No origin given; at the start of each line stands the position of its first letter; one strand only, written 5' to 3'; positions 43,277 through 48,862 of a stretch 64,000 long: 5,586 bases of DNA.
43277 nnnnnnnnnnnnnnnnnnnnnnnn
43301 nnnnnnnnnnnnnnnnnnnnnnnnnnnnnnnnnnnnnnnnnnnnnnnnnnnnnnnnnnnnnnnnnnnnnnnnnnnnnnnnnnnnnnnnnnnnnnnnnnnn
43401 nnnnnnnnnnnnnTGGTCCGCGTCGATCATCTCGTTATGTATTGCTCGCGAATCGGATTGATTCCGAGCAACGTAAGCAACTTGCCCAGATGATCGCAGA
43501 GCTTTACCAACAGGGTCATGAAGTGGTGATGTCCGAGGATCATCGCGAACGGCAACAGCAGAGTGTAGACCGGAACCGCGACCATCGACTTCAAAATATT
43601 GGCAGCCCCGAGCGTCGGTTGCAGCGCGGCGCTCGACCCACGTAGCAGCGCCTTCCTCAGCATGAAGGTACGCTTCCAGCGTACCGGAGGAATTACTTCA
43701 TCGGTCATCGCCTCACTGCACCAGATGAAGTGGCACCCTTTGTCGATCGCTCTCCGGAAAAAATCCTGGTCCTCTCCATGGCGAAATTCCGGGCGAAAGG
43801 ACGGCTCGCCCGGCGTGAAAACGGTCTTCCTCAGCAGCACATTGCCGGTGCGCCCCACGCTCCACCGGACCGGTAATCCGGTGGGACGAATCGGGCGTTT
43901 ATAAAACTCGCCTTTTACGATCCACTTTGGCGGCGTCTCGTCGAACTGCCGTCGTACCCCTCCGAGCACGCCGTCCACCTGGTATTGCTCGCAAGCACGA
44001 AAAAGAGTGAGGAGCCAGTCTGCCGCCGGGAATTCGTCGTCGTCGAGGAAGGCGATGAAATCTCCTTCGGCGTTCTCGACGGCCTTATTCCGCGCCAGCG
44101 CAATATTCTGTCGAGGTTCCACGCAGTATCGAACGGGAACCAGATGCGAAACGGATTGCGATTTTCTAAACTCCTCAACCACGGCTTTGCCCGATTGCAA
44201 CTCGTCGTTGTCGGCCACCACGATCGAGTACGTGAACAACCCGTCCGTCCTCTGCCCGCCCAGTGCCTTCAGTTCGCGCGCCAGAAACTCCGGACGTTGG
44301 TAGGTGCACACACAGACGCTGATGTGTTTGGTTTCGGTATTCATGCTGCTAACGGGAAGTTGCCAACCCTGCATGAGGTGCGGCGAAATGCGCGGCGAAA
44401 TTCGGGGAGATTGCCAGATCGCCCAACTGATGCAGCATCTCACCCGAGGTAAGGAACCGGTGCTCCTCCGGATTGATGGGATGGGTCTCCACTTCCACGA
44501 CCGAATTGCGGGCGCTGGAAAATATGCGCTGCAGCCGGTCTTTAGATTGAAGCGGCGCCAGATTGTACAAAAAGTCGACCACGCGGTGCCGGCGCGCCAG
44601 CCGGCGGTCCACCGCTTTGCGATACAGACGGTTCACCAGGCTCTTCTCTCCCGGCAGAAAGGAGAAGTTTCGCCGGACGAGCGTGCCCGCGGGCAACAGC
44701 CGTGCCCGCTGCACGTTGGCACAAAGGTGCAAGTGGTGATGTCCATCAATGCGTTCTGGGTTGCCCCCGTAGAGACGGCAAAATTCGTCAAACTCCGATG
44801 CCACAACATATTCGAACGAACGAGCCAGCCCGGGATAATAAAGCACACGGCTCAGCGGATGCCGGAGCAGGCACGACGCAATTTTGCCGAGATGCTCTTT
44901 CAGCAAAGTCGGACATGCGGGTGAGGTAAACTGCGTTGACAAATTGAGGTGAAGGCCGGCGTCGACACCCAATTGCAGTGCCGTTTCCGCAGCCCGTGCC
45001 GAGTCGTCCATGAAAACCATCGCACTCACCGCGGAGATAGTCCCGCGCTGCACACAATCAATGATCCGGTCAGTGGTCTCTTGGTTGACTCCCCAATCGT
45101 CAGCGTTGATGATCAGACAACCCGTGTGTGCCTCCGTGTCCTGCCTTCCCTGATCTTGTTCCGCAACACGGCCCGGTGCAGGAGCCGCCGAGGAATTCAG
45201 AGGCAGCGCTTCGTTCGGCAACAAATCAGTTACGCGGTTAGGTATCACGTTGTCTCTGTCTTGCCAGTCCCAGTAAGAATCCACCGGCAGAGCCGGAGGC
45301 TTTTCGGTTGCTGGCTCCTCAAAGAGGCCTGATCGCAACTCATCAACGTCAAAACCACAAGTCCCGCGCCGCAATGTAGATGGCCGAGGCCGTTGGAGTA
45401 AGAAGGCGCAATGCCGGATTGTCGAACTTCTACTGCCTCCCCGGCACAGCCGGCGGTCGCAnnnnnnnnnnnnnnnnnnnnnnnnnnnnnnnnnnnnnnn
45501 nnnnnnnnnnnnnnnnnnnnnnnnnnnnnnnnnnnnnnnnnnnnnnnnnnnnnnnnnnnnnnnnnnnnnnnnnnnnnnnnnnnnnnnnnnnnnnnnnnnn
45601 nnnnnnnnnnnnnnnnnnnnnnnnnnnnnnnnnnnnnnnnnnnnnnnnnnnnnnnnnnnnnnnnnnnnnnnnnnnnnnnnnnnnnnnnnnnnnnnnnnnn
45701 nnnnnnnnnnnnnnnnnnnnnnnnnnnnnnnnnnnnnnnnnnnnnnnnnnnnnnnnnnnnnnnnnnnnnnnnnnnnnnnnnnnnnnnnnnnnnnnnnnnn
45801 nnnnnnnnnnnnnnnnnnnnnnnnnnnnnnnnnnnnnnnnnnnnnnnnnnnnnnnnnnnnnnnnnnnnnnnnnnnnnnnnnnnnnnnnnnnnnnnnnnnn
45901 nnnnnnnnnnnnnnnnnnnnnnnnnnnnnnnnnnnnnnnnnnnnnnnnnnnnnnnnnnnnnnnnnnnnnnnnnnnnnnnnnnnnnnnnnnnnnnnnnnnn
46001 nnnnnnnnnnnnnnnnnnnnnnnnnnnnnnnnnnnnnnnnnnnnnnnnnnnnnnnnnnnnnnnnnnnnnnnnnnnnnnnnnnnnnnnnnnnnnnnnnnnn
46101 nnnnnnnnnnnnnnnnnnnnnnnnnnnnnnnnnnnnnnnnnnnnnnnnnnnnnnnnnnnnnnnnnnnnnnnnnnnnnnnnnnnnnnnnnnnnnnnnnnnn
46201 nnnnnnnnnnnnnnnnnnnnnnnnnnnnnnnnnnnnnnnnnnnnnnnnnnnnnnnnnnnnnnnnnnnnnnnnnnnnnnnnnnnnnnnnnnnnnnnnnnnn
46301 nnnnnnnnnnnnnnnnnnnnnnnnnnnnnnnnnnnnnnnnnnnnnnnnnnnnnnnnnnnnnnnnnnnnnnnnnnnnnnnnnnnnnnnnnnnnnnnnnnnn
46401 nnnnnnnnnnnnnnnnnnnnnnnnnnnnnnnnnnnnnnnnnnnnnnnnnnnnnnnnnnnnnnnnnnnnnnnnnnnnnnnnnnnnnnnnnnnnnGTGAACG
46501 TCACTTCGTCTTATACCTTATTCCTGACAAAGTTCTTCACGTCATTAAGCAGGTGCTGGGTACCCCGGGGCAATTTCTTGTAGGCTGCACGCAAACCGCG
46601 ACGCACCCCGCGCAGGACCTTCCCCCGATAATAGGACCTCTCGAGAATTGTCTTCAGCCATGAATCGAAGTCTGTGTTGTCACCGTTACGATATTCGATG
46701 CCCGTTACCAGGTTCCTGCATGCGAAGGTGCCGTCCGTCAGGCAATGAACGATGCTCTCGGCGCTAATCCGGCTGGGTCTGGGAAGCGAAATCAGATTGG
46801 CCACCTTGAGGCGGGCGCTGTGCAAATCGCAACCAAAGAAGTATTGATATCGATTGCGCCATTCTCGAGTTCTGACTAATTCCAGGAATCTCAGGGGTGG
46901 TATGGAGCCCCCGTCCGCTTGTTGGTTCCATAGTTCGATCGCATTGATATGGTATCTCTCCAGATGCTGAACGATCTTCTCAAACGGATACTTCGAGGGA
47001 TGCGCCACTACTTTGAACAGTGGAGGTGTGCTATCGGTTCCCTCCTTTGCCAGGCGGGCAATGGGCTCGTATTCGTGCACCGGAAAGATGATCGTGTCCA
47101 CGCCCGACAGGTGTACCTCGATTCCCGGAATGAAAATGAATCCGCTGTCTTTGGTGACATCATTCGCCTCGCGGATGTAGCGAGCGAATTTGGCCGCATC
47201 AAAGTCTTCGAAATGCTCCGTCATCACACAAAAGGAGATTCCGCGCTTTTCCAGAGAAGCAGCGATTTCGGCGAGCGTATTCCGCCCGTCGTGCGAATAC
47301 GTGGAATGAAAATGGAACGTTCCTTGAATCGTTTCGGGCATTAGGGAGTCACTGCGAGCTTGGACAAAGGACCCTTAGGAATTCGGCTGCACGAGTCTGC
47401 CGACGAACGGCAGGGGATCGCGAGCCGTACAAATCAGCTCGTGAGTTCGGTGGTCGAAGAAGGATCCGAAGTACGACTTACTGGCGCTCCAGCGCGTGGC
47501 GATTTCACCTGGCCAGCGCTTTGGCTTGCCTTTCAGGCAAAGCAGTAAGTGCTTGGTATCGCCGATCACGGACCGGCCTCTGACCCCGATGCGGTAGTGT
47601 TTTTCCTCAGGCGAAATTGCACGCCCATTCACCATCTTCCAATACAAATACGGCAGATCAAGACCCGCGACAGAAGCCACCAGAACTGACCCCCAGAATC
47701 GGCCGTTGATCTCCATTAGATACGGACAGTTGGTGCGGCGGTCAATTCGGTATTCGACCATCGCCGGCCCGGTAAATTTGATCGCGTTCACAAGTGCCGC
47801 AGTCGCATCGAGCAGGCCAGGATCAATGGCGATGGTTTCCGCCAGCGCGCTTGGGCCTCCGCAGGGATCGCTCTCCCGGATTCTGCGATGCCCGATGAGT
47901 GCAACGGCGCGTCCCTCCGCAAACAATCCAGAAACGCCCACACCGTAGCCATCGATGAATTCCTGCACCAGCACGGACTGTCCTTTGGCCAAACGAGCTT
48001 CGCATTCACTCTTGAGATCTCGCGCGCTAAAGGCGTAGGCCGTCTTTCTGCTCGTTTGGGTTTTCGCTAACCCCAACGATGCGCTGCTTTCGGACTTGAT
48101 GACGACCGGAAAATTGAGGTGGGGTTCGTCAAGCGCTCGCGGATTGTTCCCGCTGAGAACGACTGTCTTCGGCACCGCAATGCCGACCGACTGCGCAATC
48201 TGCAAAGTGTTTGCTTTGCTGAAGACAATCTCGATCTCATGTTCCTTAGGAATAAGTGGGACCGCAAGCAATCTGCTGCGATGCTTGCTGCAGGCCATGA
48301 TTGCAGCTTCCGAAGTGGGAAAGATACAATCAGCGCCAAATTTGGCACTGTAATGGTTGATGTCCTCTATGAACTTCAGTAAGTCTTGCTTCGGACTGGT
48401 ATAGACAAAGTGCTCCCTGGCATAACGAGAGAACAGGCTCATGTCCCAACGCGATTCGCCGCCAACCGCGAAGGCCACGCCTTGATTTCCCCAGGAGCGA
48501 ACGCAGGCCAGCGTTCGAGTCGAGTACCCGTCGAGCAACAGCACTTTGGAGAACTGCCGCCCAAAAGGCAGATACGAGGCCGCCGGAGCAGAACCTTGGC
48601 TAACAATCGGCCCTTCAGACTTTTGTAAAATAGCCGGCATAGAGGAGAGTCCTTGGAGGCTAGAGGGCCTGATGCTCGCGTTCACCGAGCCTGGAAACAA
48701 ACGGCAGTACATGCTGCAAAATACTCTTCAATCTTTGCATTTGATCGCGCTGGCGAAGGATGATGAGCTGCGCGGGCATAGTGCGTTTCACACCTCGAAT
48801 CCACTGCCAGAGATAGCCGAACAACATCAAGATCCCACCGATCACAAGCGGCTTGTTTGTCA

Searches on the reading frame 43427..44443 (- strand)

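Call 52: search_protein_families(library=pfam, proteins=[window:43427-44443:-], max_evalue=0.00001)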
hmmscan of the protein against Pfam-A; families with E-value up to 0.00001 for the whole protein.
window:43427-44443:- (338 aa): 1 family
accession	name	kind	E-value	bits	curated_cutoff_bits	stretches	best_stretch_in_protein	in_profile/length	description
PF00535.33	Glycos_transf_2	-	3.7e-20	72.9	23.3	1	42-188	1-143/168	Glycosyl transferase family 2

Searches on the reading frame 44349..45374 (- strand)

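Call 52: search_protein_families(library=pfam, proteins=[window:44349-45374:-], max_evalue=0.00001)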
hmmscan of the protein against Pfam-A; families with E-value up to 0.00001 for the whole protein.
window:44349-45374:- (341 aa): 1 family
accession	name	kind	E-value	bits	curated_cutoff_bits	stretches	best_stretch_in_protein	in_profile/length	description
PF04794.17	YdjC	-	3.6e-19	70.1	29.7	1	87-300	2-228/266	YdjC-like protein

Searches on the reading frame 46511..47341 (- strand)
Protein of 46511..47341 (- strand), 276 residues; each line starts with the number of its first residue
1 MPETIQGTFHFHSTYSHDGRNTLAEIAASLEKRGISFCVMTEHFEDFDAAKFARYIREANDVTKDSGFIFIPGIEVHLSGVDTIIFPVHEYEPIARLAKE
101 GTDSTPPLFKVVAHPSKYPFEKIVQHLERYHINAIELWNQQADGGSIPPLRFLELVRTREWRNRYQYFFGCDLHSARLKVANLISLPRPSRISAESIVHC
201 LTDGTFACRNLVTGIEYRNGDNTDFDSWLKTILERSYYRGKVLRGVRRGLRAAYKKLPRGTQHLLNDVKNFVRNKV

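Call 52: search_protein_families(library=pfam, proteins=[window:46511-47341:-], max_evalue=0.00001)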
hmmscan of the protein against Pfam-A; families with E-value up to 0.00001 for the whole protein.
window:46511-47341:- (276 aa): 1 family
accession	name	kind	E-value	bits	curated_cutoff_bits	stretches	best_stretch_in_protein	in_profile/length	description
PF02811.25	PHP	-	2.8e-07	31.4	26.4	1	9-99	2-80/164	PHP domain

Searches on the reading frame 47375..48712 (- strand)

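Call 52: search_protein_families(library=pfam, proteins=[window:47375-48712:-], max_evalue=0.00001)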
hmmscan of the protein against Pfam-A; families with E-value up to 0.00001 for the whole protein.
window:47375-48712:- (445 aa): 1 family
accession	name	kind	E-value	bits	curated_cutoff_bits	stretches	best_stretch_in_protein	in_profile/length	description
PF15632.11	ATPgrasp_Ter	-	8.6e-10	38.9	29.1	1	245-372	3-120/131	ATP-grasp in the biosynthetic pathway with Ter operon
